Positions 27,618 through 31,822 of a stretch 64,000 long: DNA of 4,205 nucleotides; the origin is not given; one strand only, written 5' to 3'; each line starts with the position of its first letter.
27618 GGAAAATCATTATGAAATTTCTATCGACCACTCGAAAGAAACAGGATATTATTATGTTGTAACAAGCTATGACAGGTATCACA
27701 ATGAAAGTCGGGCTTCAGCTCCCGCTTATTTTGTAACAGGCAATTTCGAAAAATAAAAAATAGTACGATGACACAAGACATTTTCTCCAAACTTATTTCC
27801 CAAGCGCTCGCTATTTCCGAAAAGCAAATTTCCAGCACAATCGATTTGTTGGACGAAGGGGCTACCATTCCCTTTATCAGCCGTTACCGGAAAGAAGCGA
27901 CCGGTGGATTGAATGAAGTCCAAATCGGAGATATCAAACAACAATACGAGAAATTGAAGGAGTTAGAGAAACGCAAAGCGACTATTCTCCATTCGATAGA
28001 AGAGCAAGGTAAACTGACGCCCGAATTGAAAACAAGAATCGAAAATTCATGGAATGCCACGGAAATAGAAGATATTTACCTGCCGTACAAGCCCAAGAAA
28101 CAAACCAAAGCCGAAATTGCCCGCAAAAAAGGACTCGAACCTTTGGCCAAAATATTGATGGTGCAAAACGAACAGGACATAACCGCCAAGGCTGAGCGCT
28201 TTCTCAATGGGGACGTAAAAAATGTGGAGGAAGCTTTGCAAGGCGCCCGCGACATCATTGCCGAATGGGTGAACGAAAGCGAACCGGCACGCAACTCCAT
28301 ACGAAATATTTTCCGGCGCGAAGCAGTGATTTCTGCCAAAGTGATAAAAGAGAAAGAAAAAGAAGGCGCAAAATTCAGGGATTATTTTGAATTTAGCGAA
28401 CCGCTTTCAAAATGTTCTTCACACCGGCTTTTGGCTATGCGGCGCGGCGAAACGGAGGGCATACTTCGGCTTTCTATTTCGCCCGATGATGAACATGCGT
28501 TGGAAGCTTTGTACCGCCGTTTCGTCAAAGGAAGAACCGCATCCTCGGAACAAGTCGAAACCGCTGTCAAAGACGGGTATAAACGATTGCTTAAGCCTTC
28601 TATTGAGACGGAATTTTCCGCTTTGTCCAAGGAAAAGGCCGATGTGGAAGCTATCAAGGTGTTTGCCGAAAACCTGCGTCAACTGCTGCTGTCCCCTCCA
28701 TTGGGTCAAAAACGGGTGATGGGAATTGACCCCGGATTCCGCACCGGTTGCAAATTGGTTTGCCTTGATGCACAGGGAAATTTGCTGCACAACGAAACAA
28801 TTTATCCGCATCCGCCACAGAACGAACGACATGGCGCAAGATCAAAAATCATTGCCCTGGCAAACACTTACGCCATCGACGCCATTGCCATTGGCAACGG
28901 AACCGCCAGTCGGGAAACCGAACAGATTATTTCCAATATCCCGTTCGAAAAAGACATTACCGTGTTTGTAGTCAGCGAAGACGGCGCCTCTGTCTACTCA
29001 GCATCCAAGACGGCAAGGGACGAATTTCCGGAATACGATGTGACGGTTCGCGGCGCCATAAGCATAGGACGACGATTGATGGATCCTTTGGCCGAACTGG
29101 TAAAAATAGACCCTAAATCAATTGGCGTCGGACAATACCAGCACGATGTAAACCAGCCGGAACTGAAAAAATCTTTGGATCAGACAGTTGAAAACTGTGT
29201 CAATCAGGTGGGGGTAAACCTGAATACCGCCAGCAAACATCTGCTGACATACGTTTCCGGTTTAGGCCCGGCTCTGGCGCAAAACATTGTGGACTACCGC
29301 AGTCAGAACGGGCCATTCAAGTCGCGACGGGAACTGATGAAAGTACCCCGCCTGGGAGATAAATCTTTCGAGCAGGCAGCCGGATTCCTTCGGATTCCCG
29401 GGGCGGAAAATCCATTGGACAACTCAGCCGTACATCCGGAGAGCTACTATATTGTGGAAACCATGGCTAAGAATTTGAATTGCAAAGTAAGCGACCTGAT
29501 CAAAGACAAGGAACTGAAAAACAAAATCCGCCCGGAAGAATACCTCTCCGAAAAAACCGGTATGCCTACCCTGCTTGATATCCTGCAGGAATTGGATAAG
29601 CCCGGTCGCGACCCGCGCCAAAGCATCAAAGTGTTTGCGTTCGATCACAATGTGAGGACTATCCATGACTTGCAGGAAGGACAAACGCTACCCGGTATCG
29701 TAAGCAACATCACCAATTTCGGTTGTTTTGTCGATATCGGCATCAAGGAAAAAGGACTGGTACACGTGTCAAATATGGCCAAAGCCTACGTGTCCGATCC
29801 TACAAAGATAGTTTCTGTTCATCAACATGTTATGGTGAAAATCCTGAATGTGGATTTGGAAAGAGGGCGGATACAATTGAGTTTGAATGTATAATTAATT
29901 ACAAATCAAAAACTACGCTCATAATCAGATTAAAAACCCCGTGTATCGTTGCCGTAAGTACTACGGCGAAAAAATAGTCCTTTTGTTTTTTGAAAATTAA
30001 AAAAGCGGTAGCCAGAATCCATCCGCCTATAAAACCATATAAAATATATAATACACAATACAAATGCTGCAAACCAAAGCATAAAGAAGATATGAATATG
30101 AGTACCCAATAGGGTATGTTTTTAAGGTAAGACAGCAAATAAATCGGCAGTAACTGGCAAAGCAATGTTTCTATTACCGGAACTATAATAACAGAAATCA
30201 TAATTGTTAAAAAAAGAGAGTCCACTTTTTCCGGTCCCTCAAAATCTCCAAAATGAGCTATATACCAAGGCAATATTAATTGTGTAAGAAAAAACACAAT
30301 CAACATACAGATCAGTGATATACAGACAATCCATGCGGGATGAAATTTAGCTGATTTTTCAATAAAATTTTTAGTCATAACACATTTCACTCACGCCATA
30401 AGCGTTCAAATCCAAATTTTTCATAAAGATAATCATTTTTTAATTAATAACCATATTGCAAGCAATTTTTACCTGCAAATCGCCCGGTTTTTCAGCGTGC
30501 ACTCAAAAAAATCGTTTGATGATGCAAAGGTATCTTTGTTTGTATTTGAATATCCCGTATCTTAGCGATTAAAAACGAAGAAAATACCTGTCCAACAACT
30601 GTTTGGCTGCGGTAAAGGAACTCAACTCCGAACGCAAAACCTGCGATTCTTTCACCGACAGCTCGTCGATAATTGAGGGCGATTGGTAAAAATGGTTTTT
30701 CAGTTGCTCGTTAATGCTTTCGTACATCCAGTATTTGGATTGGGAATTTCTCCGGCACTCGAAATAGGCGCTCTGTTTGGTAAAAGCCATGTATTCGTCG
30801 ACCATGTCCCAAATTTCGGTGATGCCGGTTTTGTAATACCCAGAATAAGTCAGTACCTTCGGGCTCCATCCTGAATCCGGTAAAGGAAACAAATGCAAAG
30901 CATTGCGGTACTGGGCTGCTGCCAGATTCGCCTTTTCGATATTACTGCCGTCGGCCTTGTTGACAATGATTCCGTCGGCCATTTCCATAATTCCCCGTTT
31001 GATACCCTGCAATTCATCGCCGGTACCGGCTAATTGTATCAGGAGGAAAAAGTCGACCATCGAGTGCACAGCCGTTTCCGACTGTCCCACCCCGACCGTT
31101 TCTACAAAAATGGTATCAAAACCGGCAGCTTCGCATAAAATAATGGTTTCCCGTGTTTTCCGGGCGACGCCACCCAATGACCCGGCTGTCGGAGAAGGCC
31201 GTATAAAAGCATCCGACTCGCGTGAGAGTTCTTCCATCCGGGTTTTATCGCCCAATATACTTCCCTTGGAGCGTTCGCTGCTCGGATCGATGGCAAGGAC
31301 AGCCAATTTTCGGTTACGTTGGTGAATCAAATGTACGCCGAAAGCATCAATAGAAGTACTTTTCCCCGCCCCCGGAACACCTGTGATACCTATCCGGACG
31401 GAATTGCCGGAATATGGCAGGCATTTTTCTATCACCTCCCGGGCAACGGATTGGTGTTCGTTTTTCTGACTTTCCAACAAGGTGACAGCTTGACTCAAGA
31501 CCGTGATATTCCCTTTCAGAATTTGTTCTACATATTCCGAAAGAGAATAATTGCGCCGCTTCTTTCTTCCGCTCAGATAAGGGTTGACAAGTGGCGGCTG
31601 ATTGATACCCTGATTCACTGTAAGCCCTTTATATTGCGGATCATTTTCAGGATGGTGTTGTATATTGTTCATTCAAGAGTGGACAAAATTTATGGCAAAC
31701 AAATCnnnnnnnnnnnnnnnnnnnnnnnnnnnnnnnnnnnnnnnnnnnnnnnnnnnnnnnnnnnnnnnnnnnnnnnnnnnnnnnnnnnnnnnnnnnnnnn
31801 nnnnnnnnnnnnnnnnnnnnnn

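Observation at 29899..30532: Decapitated bacteriocin locus: leader remnant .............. fused to the start of a CPBP/Abi gene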

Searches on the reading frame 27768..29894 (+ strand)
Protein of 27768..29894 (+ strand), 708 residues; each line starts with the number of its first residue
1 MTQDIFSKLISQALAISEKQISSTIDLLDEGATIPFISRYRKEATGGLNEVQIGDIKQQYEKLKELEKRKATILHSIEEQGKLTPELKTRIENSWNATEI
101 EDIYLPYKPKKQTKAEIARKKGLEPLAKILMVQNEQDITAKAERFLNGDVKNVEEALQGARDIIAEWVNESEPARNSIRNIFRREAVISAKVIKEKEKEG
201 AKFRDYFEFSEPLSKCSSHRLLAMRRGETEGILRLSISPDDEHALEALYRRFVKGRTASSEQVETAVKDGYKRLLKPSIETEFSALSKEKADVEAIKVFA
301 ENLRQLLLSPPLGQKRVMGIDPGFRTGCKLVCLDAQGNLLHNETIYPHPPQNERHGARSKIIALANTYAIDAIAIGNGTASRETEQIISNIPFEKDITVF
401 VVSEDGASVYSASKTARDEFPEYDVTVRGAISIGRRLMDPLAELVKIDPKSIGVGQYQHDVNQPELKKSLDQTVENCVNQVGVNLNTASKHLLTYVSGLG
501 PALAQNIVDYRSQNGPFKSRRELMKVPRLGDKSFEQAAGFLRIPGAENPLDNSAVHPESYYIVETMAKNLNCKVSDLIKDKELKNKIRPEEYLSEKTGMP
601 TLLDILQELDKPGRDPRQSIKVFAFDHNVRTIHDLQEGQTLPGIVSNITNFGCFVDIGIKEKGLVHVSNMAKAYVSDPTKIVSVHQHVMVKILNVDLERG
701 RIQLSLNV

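Call 3: search_protein_families(library=pfam, proteins=[window:27768-29894:+], max_evalue=1)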
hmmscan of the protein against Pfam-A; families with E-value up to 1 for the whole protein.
window:27768-29894:+ (708 aa): 16 families
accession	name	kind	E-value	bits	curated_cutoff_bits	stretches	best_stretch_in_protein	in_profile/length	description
PF16921.10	Tex_YqgF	-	8.6e-49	165.6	27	1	315-437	1-125/126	Tex protein YqgF-like domain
PF22706.1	Tex_central_region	-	9.4e-34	117.4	27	1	135-299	3-178/178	Tex central region-like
PF12836.13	HHH_3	-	2.4e-30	104.9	27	1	478-542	1-65/65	Helix-hairpin-helix motif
PF09371.15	Tex_N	-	8.6e-30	102.7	32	1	7-78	4-75/75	Tex-like protein N-terminal domain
PF17674.7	HHH_9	-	4.4e-25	88.8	23.1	1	548-617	1-70/70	HHH domain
PF00575.29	S1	-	9.1e-18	64.9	22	1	635-706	2-73/74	S1 RNA binding domain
PF14635.12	HHH_7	-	1e-10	42.3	27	1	451-544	5-104/104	Helix-hairpin-helix motif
PF14639.11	YqgF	-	3.8e-06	27.2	35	1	396-445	98-147/150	Holliday-junction resolvase-like of SPT6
PF03934.19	T2SSK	-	0.00015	22.5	24.2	1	483-532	1-50/63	Type II secretion system (T2SS), protein K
PF23459.1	S1_RRP5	-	0.00022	22.1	27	1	635-706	1-72/72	RRP5 S1 domain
PF14579.12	HHH_6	-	0.0014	19.2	25.6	1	493-525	27-59/90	Helix-hairpin-helix motif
PF21710.3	Spt6_S1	-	0.063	14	27.5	1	634-706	13-86/91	Spt6, S1/OB domain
PF06514.17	PsbU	-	0.067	13.7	24.5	1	483-533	15-61/93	Photosystem II 12 kDa extrinsic protein (PsbU)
PF12826.13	HHH_2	-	0.088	13.4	27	0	484-511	28-55/64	Helix-hairpin-helix motif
PF23186.1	DUF7059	-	0.1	13.2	27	1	223-268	20-62/85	Domain of unknown function (DUF7059)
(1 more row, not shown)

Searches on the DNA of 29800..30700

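Call 22: search_rna_families(source=window, start=29800, end=30700, threshold=evalue, max_evalue=10, show_alignments=3)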
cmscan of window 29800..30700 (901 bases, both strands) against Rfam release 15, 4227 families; matches with E-value up to 10: 2.
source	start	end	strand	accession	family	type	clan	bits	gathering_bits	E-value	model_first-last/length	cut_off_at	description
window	29967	30000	+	RF02433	SpF36_sRNA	Gene; sRNA;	-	21.5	48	3.1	1-51/51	no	Streptococcus sRNA SpF36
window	29872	29908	-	RF01102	PK1-TEV_CVMV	Cis-reg; leader;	-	20.1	40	2.1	1-37/37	no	5'-leader pseudoknot of TEV/CVMV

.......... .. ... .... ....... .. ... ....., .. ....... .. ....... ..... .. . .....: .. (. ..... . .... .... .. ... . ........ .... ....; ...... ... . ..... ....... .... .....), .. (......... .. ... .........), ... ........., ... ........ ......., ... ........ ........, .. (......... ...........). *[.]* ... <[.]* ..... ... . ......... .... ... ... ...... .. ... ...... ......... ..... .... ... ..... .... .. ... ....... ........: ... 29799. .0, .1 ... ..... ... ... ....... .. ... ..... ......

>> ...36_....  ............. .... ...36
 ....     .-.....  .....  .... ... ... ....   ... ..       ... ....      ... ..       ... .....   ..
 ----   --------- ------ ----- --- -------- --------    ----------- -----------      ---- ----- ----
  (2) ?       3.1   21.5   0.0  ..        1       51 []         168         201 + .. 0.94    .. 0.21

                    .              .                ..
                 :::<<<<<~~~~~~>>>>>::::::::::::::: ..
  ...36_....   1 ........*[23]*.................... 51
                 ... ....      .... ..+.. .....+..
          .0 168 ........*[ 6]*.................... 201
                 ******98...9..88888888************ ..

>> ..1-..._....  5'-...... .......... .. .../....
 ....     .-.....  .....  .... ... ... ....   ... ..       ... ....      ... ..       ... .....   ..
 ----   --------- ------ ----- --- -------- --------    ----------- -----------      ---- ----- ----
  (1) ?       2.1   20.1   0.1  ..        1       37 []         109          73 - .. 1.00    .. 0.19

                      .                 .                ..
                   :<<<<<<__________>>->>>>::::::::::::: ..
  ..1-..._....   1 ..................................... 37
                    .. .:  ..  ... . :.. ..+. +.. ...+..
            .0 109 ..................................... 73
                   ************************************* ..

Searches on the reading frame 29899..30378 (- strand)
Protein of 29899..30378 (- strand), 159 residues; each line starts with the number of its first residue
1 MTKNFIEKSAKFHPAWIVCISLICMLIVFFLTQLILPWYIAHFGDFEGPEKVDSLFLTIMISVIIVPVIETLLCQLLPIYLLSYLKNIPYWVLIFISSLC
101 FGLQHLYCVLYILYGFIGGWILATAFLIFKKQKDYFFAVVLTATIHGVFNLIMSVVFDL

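Call 3: search_protein_families(library=pfam, proteins=[window:29899-30378:-], max_evalue=1)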
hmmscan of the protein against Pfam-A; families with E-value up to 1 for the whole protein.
window:29899-30378:- (159 aa): 0 families

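Call 4: search_protein_families(library=ncbifam, proteins=[window:29899-30378:-], max_evalue=10)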
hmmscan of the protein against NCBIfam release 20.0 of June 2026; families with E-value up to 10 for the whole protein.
window:29899-30378:- (159 aa): 0 families

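Call 5: find_homologous_proteins(query=window:29899-30378:-, max_evalue=0.001)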
Query window:29899-30378:- (159 aa): 3 proteins with E <= 0.001 among 50 candidates.
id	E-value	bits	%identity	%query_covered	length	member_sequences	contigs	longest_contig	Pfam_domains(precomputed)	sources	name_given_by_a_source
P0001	6.1e-79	282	100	85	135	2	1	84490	PF02517.22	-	-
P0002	1.4e-37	147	51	91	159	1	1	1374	PF02517.22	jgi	jgi:membrane protease YdiL (CAAX protease family)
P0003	3.5e-37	146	48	98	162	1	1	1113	PF02517.22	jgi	jgi:hypothetical protein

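Call 8: find_encoding_contigs(protein=P0002, flank=5000)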
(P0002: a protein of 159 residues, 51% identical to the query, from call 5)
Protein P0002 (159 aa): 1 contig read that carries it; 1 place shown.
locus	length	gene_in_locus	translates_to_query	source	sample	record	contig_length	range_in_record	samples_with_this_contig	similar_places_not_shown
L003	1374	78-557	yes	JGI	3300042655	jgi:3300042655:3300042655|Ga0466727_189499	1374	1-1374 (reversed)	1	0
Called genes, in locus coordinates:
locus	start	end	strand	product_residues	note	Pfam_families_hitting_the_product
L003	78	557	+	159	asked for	PF02517:Rce1-like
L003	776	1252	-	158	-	PF12833:HTH_18, PF00165:HTH_AraC (weak)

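Call 9: find_encoding_contigs(protein=P0003, flank=5000)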
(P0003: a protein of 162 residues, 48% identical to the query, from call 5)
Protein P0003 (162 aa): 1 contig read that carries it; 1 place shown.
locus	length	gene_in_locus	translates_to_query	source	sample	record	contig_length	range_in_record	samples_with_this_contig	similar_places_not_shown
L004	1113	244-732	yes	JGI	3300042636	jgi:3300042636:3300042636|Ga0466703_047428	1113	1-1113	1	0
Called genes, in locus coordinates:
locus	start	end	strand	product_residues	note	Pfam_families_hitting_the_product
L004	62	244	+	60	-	-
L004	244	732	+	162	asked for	PF02517:Rce1-like (weak)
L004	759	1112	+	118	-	?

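Call 33: find_related_loci(query=A1, collection=genome_contigs, flank=4000)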
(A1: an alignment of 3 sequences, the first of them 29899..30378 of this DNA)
Query A1 (159 aa) in genome_contigs; peptide patterns used: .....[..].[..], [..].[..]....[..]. (x = any residue, [..] = any of these).
526 stretches matched a pattern, but none encodes a relative of the query by tblastn (E <= 1e-3).

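Call 35: find_related_loci(query=A1, collection=metagenome_contigs, flank=5000)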
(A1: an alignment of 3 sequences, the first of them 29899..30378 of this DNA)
Query A1 (159 aa) in metagenome_contigs; peptide patterns used: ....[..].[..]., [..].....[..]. (x = any residue, [..] = any of these).
550 stretches matched a pattern, but none encodes a relative of the query by tblastn (E <= 1e-3).

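Call 36: search_protein_families(library=pfam, proteins=[P0002], max_evalue=0.1)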
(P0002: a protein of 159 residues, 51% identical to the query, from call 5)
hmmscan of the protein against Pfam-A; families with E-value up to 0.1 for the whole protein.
P0002 (159 aa): 1 family
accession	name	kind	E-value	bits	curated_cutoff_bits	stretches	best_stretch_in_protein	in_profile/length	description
PF02517.21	Rce1-like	-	3.6e-09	37.2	22.4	1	55-151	4-92/93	Type II CAAX prenyl endopeptidase Rce1-like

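Call 60: search_protein_families(library=ncbifam, proteins=[L004:59-244:+], max_evalue=1)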
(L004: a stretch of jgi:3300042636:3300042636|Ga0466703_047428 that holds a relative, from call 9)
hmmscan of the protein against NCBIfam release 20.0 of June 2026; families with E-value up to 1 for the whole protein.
L004:59-244:+ (61 aa): 0 families

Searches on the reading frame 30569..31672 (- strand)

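Call 3: search_protein_families(library=pfam, proteins=[window:30569-31672:-], max_evalue=1)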
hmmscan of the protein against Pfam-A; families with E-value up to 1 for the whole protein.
window:30569-31672:- (367 aa): 10 families
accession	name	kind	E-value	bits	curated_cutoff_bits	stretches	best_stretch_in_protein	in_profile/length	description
PF03308.22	MeaB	-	9.8e-101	336.8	23.1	1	59-331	1-271/273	Methylmalonyl Co-A mutase-associated GTPase MeaB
PF02492.25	cobW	-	0.00024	21.2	20.7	1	94-246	3-159/180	CobW/HypB/UreG, nucleotide-binding domain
PF13479.12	AAA_24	-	0.0019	18.5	27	1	92-194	3-74/195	AAA domain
PF13555.12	AAA_29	-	0.006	16.8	27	1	95-116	26-47/61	P-loop containing region of AAA domain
PF03029.23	ATP_bind_1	-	0.017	15.4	27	1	96-134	1-38/240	Conserved hypothetical ATP binding protein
PF01443.25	Viral_helicase1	-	0.076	13.3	21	1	96-114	3-21/228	Viral superfamily 1 RNA helicase core domain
PF25199.1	nSTAND_NTPase5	-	0.088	13.1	34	1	74-139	26-87/145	Novel STAND NTPase 5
PF13238.12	AAA_18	-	0.094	13.6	29.4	1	94-110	1-17/128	AAA domain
PF13604.12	AAA_30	-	0.12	12.5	27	1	95-128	22-54/191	AAA domain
PF04317.18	DUF463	-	0.19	11.1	25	1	92-127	1-37/443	YcjX-like family, DUF463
